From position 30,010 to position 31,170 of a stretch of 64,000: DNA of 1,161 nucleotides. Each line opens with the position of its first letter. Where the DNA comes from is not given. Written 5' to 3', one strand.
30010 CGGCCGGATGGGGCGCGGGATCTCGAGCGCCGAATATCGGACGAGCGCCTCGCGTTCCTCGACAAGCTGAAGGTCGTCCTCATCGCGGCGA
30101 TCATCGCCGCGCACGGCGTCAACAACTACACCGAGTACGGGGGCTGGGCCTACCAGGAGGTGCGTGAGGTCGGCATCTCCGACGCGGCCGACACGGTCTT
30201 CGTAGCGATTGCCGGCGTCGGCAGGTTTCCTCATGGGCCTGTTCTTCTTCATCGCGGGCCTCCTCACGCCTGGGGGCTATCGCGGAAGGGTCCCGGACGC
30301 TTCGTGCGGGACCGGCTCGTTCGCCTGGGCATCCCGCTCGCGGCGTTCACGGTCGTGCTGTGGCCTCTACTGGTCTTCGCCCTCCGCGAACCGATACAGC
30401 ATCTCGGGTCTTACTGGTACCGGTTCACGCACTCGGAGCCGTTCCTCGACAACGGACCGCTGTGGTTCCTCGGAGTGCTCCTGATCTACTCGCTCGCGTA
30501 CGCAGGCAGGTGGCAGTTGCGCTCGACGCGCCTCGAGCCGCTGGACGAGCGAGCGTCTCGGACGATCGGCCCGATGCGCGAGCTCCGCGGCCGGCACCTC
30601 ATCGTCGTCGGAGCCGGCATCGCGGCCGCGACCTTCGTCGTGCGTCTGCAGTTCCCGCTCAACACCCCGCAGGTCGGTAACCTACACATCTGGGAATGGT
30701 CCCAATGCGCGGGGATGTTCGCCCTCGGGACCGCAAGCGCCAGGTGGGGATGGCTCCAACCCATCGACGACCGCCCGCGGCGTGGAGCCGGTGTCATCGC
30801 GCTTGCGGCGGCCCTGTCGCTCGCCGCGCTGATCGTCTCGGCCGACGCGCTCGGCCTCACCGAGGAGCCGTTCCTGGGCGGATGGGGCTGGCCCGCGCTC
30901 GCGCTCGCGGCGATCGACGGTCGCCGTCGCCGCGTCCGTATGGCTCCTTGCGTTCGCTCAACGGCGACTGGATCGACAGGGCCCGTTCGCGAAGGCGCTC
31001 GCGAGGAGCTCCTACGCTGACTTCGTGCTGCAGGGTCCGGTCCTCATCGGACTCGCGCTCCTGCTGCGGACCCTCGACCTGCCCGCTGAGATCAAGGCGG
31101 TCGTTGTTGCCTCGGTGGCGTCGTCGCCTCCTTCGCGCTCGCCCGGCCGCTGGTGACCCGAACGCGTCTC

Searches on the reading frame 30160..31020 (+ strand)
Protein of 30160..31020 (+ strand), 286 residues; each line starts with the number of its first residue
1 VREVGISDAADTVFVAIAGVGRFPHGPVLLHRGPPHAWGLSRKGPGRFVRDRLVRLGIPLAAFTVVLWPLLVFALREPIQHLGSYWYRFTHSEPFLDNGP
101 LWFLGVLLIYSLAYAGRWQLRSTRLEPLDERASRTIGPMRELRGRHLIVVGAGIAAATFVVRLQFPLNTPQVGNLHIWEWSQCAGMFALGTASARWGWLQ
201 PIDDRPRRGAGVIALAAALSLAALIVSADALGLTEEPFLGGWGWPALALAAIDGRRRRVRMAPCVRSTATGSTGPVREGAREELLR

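Call 9: search_protein_families(library=pfam, proteins=[window:30160-31020:+], max_evalue=0.0001)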
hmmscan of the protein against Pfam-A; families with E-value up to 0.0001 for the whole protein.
window:30160-31020:+ (286 aa): 1 family
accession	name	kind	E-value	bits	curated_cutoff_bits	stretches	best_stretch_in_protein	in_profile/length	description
PF01757.29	Acyl_transf_3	-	1.4e-15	57.6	31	1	41-246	64-253/326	Acyltransferase domain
